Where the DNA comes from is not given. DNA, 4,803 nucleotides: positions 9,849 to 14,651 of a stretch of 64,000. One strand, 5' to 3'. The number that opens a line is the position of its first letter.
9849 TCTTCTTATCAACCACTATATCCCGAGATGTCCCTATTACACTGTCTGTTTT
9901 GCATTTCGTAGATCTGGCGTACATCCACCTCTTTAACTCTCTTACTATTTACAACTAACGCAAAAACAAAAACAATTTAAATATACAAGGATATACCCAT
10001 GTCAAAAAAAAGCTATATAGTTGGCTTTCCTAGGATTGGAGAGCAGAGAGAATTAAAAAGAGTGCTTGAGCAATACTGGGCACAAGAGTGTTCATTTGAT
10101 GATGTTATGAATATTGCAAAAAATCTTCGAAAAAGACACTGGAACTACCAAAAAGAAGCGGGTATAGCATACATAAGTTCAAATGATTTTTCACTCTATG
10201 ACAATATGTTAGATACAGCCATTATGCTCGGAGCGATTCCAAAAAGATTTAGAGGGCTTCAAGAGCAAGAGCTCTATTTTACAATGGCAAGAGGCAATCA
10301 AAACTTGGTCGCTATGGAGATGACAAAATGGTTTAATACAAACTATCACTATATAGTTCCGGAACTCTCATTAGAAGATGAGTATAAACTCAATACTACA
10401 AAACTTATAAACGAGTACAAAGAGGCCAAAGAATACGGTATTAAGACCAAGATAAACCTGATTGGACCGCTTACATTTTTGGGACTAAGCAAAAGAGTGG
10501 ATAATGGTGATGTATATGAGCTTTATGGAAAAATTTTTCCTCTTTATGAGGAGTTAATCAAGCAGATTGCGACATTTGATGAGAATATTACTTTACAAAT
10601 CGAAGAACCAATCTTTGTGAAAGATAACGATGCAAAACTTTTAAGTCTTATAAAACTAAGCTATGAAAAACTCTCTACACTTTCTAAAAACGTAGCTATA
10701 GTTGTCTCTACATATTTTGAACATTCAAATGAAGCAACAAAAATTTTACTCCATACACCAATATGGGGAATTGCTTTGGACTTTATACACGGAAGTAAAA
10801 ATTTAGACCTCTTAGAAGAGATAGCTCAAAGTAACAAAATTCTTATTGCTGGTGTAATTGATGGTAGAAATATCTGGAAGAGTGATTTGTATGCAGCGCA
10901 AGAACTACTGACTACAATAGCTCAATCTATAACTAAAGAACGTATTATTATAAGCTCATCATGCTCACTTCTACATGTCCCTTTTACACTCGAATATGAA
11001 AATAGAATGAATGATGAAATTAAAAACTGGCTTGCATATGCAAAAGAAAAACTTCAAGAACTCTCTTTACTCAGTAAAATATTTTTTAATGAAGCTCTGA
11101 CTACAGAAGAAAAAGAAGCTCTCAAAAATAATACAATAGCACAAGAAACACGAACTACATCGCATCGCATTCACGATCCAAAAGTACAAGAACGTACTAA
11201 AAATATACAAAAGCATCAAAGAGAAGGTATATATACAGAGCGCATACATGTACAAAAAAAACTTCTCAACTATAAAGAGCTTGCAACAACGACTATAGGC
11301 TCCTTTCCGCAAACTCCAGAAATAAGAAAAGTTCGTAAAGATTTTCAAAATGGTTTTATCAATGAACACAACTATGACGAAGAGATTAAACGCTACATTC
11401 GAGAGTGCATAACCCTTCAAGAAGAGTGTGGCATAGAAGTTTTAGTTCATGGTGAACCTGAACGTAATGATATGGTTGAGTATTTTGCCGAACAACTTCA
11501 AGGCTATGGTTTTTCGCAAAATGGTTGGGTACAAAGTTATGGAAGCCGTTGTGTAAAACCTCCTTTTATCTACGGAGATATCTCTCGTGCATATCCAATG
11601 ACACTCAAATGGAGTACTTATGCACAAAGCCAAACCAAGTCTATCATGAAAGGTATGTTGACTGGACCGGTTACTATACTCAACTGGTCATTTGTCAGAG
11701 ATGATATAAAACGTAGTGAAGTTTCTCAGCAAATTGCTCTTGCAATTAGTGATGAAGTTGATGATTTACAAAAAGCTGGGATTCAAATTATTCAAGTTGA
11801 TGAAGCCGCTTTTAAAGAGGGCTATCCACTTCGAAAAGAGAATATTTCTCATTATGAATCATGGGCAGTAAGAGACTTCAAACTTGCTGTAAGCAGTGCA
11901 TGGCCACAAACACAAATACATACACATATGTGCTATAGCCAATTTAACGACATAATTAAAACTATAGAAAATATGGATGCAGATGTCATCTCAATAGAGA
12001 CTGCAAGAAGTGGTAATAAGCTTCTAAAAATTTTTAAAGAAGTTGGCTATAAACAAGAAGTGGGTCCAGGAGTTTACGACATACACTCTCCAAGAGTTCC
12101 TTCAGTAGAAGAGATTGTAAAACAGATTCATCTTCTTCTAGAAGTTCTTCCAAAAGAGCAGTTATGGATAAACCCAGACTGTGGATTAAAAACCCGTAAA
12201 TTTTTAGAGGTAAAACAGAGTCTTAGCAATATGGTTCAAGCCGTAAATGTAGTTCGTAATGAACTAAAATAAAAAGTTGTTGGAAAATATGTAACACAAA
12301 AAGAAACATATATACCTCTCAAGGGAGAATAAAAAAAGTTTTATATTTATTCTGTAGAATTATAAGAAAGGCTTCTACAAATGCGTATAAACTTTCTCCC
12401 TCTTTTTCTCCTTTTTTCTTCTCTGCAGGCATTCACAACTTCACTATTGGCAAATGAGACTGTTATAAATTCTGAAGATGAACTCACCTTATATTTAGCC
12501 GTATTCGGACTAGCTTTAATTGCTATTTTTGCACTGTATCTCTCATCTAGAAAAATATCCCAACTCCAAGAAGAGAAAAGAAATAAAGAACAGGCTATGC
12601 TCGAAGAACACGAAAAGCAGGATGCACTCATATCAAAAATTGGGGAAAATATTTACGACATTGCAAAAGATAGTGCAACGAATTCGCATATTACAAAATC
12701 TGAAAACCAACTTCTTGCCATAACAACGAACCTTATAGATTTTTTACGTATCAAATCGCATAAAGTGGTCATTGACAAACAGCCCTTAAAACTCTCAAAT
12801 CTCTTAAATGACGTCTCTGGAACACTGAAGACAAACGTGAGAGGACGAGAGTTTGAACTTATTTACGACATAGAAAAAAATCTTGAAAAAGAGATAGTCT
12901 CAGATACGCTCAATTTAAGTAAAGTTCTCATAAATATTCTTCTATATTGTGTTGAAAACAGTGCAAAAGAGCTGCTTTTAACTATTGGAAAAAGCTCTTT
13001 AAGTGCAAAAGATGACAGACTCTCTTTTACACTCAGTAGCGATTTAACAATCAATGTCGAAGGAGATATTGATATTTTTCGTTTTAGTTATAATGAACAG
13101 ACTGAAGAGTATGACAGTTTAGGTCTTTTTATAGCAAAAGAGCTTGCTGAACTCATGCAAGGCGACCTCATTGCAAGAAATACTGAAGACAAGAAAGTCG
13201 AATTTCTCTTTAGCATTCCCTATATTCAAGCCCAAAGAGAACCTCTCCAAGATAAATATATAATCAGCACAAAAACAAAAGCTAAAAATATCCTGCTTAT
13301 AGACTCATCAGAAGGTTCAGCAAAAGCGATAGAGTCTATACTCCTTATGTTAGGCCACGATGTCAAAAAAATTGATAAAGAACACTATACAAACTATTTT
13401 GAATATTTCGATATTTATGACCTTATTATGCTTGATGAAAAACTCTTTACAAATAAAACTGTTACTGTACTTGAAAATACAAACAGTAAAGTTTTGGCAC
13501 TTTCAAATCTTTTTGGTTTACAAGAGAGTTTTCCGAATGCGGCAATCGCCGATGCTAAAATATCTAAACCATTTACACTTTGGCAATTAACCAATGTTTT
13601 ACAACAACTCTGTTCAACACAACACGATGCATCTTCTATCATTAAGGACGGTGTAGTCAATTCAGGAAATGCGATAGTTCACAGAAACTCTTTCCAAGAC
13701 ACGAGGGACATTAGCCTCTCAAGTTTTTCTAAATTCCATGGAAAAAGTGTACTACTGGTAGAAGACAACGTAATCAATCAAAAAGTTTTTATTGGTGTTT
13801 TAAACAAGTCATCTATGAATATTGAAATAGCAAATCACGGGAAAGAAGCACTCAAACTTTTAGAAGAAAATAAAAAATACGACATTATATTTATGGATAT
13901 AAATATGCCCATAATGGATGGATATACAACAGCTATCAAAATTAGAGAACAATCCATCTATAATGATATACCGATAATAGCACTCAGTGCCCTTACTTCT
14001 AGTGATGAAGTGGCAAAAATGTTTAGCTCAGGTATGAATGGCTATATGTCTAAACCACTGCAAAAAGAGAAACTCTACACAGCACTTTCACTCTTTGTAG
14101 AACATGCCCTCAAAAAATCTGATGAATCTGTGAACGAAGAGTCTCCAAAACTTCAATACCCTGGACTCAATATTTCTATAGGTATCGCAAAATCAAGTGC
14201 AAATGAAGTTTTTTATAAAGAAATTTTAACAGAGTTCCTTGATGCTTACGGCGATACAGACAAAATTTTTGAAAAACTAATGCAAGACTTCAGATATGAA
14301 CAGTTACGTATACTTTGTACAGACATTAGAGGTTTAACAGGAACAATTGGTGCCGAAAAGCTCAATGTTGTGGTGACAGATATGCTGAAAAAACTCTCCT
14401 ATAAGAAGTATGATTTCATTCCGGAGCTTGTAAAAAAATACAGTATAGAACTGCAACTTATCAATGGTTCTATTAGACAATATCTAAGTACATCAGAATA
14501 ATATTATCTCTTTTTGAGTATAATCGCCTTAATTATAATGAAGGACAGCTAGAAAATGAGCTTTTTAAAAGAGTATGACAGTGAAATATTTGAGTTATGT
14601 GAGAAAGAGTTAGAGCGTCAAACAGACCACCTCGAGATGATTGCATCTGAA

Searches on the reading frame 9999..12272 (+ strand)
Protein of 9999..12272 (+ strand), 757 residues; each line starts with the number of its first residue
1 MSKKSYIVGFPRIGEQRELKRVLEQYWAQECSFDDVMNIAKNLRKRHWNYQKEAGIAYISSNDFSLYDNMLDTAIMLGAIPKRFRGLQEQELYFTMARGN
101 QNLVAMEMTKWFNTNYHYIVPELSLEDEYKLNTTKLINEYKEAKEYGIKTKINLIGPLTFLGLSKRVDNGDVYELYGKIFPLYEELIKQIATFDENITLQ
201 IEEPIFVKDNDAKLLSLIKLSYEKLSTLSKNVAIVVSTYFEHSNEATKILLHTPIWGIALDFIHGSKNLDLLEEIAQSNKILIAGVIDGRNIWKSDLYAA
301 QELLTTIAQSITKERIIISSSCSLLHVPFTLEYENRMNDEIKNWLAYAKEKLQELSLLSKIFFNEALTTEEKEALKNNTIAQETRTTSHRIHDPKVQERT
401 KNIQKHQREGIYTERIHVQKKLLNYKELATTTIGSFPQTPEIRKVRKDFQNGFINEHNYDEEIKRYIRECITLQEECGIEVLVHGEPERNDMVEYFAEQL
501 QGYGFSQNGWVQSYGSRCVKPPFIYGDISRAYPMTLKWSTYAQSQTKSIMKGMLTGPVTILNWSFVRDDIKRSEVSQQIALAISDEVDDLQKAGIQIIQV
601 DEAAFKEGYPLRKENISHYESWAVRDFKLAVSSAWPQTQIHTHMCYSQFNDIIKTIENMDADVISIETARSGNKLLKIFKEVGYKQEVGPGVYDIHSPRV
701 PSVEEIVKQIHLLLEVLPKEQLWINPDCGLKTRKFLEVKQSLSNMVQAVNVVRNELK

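Call 45: search_protein_families(library=ncbifam, proteins=[window:9999-12272:+], max_evalue=1e-20)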
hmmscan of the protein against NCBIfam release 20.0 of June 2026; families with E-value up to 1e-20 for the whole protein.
window:9999-12272:+ (757 aa): 6 families
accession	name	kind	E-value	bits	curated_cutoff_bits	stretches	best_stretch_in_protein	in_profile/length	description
NF003556.0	PRK05222.1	equivalog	0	1047.5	541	1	5-756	4-748/750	5-methyltetrahydropteroyltriglutamate--homocysteine S-methyltransferase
TIGR01371.1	met_syn_B12ind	equivalog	7.6e-300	997.3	929.95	1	8-754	1-753/754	5-methyltetrahydropteroyltriglutamate--homocysteine S-methyltransferase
NF003317.0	PRK04326.1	equivalog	2.2e-83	280.3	406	1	425-757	6-327/340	methionine synthase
NF002119.0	PRK00957.1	equivalog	2.9e-41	141.6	258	1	428-753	2-305/306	methionine synthase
NF006589.0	PRK09121.1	equivalog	3.5e-24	85.5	392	1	428-756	5-340/342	methionine synthase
NF002272.0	PRK01207.1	equivalog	2.7e-22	79.4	399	1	428-754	4-341/343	methionine synthase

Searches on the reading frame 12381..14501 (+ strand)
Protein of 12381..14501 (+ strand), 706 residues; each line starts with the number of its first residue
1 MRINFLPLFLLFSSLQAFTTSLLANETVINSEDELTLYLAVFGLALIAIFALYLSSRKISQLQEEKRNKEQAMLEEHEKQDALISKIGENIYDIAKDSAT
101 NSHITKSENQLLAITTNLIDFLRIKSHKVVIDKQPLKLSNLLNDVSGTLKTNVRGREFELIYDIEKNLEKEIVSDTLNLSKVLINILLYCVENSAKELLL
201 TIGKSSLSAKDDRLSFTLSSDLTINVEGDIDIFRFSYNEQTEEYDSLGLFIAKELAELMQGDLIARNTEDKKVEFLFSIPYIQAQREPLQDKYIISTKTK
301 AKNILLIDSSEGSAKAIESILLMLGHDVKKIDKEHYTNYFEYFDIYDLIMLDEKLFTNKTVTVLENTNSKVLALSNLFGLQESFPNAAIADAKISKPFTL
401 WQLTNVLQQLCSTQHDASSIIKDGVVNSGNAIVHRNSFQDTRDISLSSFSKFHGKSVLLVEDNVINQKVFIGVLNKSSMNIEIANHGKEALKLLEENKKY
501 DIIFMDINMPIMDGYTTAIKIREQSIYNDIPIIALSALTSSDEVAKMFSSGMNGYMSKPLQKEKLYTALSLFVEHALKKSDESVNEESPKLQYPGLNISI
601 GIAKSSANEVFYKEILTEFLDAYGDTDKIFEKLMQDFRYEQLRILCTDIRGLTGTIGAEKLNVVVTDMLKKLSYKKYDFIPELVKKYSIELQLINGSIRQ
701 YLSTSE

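Call 45: search_protein_families(library=ncbifam, proteins=[window:12381-14501:+], max_evalue=1e-20)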
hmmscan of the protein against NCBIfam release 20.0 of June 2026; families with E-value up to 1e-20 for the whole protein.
window:12381-14501:+ (706 aa): 9 families
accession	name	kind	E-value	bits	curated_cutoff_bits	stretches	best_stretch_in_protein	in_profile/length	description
NF008318.0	PRK11107.1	equivalog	1.1e-47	162.7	890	1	104-673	334-887/920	two-component sensor histidine kinase BarA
TIGR02956.1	TMAO_torS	equivalog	1.9e-44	152.1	676.5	1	449-591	696-838/967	TMAO reductase system sensor histidine kinase/response regulator TorS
NF011874.0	PRK15347.1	equivalog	4.7e-43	147.4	852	1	456-676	692-897/921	two component system sensor kinase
NF008302.0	PRK11091.1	equivalog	1.4e-37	129.4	838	1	454-636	525-696/779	aerobic respiration two-component sensor histidine kinase ArcB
NF045901.1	HisKinLetSLeg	equivalog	4.2e-28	97.8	1650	1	104-701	334-900/906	two-component system sensor histidine kinase LetS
NF041947.1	LuxQ_Vibrio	equivalog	1.1e-25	89.7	1200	0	455-575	723-841/843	quorum-sensing autoinducer 2 sensor kinase/phosphatase LuxQ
NF008543.0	PRK11466.1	equivalog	2e-25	88.8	982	0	451-584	678-808/914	TMAO reductase system sensor histidine kinase/response regulator TorS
NF008099.0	PRK10841.1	equivalog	8.9e-25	86.6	920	1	106-579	513-946/949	two-component system sensor histidine kinase RcsC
NF038297.2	hybrid_HK_HrmK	equivalog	9.7e-23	80.6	725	0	448-567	486-602/607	hybrid histidine kinase/response regulator HrmK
